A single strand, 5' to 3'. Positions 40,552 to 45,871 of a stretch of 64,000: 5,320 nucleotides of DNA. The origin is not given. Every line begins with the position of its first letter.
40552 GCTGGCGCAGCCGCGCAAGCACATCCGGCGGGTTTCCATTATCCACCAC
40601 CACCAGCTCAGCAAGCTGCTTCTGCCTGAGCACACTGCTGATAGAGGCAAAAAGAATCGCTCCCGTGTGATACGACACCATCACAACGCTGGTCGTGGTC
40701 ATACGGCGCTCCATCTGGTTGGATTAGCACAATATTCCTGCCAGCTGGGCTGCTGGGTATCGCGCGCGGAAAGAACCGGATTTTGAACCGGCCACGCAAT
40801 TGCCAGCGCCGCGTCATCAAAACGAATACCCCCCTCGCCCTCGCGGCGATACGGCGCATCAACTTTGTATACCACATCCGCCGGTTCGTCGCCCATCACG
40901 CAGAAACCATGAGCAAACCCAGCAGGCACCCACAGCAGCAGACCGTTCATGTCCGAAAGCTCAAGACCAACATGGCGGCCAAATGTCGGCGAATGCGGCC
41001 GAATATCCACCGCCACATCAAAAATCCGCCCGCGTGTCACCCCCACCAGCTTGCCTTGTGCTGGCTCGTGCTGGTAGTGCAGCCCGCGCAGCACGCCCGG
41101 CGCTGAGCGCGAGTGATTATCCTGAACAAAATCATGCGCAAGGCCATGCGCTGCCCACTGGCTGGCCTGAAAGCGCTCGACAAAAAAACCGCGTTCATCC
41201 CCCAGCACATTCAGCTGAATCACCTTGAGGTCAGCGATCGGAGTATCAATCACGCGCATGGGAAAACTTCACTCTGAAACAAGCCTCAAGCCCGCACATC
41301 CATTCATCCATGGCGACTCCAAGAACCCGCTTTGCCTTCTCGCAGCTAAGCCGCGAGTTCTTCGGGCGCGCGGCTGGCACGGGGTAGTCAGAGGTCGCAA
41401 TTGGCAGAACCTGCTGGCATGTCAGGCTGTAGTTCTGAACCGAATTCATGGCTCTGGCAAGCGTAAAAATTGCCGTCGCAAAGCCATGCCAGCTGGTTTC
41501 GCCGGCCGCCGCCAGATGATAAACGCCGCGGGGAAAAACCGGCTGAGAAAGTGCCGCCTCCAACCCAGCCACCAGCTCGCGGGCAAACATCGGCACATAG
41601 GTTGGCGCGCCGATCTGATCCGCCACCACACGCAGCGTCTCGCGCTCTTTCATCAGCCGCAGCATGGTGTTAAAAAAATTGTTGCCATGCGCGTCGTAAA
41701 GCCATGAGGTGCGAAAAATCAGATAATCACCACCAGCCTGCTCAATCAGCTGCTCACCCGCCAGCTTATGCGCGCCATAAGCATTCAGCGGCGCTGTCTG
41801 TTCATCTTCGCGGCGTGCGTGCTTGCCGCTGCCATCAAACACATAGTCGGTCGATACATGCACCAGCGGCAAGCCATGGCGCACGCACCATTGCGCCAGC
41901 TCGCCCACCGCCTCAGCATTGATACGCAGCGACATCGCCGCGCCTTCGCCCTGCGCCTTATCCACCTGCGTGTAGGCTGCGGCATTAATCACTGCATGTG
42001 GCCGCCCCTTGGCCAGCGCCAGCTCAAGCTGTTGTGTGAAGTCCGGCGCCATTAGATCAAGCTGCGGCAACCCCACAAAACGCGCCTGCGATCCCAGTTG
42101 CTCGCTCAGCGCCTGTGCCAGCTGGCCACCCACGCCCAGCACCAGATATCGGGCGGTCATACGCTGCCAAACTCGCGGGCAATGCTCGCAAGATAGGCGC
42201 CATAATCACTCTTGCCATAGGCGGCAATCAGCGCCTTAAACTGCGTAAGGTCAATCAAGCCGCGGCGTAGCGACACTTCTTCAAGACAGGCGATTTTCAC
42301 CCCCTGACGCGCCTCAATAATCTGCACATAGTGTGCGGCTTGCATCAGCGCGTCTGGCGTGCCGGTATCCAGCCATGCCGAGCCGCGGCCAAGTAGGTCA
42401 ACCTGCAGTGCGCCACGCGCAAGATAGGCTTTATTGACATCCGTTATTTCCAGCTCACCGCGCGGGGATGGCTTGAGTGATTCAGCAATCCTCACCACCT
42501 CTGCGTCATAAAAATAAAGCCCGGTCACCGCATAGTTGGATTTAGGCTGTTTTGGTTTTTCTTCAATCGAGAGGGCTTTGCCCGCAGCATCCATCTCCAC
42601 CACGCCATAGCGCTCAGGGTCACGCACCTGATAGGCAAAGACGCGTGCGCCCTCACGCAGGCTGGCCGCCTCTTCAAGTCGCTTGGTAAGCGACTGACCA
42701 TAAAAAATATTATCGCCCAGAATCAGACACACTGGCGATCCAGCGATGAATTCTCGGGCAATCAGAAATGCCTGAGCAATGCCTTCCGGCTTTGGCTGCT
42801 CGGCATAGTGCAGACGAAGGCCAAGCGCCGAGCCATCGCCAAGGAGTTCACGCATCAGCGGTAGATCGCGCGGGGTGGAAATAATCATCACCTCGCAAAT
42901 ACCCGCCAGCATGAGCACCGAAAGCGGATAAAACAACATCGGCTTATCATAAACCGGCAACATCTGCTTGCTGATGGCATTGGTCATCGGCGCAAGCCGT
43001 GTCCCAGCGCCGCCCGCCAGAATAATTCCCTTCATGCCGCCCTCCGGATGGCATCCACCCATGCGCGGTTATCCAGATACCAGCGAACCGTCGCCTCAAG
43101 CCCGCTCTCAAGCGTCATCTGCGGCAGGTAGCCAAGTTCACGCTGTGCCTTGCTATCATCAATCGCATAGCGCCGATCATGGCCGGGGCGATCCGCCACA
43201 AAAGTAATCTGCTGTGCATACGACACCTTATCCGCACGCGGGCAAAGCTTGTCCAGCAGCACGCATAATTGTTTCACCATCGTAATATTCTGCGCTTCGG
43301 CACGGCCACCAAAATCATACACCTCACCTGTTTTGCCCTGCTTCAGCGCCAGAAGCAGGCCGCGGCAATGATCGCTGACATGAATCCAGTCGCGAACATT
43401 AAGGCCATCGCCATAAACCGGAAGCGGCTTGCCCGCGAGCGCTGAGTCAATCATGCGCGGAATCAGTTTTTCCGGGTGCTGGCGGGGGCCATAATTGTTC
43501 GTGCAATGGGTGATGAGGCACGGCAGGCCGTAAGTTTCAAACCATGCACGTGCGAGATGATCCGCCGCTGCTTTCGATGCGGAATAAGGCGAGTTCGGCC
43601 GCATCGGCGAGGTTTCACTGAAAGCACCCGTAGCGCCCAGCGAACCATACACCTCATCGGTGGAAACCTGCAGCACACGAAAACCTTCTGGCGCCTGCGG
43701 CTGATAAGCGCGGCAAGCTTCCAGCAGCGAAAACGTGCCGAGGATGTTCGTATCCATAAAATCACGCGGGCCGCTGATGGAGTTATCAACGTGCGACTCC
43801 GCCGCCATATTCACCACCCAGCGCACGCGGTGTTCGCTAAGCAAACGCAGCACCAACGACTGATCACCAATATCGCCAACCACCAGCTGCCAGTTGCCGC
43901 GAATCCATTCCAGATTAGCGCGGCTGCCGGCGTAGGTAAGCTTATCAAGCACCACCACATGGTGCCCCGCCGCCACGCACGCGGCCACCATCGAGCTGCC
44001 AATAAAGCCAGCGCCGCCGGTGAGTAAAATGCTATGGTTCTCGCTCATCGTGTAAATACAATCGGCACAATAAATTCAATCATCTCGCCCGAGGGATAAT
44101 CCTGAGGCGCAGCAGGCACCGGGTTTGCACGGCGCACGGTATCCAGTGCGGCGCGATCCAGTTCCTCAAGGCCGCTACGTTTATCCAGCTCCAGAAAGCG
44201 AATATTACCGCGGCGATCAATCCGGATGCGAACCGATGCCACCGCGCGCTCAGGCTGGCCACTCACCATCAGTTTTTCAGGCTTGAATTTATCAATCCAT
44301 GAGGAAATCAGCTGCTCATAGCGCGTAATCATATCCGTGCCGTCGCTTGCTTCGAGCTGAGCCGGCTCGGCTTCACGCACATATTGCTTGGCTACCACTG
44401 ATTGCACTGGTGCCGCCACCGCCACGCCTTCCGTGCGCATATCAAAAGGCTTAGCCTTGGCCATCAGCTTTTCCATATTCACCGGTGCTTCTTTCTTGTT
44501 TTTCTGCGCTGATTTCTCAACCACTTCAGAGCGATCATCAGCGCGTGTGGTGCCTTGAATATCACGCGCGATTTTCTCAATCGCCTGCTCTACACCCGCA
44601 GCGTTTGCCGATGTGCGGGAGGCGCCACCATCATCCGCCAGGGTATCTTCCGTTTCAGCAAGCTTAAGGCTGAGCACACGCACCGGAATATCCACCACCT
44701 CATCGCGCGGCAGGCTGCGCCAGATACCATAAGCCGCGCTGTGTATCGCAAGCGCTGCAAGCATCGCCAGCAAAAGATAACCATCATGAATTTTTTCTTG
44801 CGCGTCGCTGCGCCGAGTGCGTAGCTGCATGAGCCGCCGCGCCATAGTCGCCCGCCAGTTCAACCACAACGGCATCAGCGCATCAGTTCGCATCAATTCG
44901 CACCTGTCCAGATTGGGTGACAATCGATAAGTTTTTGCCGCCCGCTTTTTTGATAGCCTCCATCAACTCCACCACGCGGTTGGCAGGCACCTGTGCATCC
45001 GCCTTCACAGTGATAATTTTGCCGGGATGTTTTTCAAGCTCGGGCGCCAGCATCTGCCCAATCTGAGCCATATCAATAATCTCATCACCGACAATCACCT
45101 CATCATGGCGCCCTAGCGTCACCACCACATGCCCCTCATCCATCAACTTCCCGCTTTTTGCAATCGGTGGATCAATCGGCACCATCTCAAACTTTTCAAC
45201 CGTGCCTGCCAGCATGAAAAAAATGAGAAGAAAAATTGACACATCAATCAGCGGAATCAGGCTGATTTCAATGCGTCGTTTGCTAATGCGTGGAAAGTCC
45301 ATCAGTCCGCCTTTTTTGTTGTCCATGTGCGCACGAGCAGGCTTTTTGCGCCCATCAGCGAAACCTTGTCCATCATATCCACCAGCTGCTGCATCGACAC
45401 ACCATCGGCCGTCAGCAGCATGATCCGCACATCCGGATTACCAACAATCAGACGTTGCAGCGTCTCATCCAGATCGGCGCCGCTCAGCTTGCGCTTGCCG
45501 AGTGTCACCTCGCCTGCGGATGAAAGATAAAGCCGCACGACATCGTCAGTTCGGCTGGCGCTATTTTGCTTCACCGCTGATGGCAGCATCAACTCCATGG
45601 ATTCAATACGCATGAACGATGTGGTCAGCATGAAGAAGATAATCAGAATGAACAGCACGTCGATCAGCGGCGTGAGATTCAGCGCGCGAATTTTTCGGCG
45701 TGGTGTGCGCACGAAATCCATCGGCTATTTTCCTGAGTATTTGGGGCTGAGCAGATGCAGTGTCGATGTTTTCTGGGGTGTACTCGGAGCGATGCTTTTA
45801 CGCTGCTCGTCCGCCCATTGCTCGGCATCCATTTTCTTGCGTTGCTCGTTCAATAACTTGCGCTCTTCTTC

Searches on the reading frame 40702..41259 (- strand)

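Call 68: search_protein_families(library=pfam, proteins=[window:40702-41259:-], max_evalue=0.00001)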
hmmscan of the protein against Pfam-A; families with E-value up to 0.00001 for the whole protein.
window:40702-41259:- (186 aa): 1 family
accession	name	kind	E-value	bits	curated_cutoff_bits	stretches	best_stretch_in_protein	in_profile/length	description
PF00908.23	dTDP_sugar_isom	-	1.8e-62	210.5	27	1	6-174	2-167/168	dTDP-4-dehydrorhamnose 3,5-epimerase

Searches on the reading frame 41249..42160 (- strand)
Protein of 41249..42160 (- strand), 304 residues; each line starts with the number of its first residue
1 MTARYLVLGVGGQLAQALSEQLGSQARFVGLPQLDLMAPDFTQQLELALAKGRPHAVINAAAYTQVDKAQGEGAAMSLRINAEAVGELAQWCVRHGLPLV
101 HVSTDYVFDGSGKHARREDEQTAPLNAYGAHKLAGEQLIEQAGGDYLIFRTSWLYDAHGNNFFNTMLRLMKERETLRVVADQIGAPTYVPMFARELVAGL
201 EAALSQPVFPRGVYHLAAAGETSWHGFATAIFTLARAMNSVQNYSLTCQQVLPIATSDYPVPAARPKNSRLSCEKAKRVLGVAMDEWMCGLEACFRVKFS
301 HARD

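Call 68: search_protein_families(library=pfam, proteins=[window:41249-42160:-], max_evalue=0.00001)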
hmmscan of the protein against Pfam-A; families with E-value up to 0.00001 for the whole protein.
window:41249-42160:- (304 aa): 4 families
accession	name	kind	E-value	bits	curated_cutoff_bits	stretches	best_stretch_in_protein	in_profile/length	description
PF04321.23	RmlD_sub_bind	-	2.7e-86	289.7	27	1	5-295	3-282/287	RmlD substrate binding domain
PF01370.27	Epimerase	-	4.1e-16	59.6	20.9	1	6-206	2-227/240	NAD dependent epimerase/dehydratase family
PF16363.11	GDP_Man_Dehyd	-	2e-07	31.2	27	1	43-151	65-176/332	GDP-mannose 4,6 dehydratase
PF07993.18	NAD_binding_4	-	4e-06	26.6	20.1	1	56-155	91-208/258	Male sterility protein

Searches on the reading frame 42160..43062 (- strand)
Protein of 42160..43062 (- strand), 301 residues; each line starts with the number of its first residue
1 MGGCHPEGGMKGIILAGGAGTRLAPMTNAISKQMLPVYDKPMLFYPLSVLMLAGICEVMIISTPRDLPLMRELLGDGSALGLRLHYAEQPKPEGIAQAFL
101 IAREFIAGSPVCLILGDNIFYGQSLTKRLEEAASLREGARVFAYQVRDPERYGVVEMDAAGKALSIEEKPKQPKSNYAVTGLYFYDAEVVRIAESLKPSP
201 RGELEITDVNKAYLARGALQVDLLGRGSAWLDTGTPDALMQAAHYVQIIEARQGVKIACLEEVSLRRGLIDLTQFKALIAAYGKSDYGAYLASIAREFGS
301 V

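Call 68: search_protein_families(library=pfam, proteins=[window:42160-43062:-], max_evalue=0.00001)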
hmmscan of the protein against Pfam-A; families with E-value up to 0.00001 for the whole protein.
window:42160-43062:- (301 aa): 2 families
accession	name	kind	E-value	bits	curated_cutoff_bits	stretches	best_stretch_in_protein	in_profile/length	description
PF00483.29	NTP_transferase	-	1.2e-70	238.3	21.2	1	11-245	1-241/245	Nucleotidyl transferase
PF12804.13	NTP_transf_3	-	2.6e-09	37.9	27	1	12-145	1-122/160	MobA-like NTP transferase domain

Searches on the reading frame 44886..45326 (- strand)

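Call 13: search_protein_families(library=pfam, proteins=[window:44886-45326:-], max_evalue=0.001)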
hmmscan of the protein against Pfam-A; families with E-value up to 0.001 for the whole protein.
window:44886-45326:- (147 aa): 1 family
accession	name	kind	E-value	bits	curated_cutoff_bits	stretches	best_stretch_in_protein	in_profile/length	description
PF02472.21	ExbD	-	3.7e-22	79.2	25.4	1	18-138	5-126/128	Biopolymer transport protein ExbD/TolR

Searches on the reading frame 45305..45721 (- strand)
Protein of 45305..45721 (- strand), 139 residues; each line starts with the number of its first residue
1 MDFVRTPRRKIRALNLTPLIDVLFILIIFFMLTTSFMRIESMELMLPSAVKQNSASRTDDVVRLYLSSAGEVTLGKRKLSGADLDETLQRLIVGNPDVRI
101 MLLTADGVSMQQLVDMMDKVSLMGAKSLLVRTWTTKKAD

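Call 13: search_protein_families(library=pfam, proteins=[window:45305-45721:-], max_evalue=0.001)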
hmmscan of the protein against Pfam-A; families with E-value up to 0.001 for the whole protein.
window:45305-45721:- (139 aa): 1 family
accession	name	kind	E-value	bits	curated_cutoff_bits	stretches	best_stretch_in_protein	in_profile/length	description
PF02472.21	ExbD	-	6.9e-23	81.5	25.4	1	9-131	3-124/128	Biopolymer transport protein ExbD/TolR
